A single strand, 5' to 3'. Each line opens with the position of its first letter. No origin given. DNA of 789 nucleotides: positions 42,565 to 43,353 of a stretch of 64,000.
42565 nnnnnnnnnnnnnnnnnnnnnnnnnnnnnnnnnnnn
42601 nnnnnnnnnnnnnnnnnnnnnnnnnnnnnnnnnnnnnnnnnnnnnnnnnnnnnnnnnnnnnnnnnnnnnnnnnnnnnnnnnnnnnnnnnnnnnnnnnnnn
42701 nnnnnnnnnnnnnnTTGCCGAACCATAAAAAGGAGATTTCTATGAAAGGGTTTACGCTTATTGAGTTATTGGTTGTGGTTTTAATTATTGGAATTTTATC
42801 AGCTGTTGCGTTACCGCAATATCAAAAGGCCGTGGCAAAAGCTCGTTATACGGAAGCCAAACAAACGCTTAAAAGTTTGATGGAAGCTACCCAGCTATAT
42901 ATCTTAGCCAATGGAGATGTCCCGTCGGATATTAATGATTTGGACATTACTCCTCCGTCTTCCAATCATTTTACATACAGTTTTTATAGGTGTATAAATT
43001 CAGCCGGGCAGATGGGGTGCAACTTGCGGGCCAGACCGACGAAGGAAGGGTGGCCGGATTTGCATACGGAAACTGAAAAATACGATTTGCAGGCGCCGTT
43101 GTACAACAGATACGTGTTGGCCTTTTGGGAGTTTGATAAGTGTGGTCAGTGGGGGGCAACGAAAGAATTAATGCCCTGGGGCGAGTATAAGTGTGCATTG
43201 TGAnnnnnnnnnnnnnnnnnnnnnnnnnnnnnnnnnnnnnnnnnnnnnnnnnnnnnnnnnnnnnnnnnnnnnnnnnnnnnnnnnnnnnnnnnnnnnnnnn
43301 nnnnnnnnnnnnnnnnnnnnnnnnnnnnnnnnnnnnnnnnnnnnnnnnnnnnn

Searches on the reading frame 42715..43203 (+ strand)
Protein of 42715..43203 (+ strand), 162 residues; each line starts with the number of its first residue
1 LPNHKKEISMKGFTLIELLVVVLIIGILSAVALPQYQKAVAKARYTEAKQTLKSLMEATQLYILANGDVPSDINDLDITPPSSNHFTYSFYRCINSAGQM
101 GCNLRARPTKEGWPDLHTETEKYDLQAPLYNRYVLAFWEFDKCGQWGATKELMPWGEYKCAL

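Call 5: search_protein_families(library=pfam, proteins=[window:42715-43203:+], max_evalue=0.01)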
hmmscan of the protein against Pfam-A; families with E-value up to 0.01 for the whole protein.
window:42715-43203:+ (162 aa): 3 families
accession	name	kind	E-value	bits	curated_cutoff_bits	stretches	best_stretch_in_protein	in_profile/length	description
PF07963.17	N_methyl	-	6.7e-07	29.1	21.2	1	11-33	5-27/27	Prokaryotic N-terminal methylation motif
PF16734.10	Pilin_GH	-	0.00069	20.4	28.9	1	47-91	3-48/114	Type IV pilin-like G and H, putative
PF16732.10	ComP_DUS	-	0.0013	20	27.3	1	34-90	1-58/87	Type IV minor pilin ComP, DNA uptake sequence receptor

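Call 58: find_encoding_contigs(protein=window:42742-43203:+, flank=4500, max_places=10)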
Protein window:42742-43203:+ (153 aa): 24 contigs read that carry it; 1 place shown.
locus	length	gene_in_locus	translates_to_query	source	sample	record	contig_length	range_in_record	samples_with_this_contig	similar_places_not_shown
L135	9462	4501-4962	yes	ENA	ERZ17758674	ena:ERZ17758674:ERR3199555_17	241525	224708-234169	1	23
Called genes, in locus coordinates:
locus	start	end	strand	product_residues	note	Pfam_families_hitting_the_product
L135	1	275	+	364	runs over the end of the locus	PF07719:TPR_2 (faint), PF13176:TPR_7 (faint), PF13428:TPR_14 (faint), PF13432:TPR_16 (weak), PF17874:TPR_MalT (weak), PF13424:TPR_12 (weak), PF17874:TPR_MalT (weak), PF13424:TPR_12 (weak), +7 more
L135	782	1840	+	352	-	-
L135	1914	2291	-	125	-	PF01258:zf-dskA_traR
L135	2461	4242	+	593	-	PF00664:ABC_membrane, PF00005:ABC_tran, PF02463:SMC_N (weak)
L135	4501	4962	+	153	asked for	PF07963:N_methyl (weak)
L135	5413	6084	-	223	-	-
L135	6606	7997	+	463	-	PF03606:DcuC, PF03806:ABG_transport (faint), PF02667:SCFA_trans (weak)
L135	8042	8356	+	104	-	-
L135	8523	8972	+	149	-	-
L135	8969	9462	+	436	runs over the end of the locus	PF03237:Terminase_6N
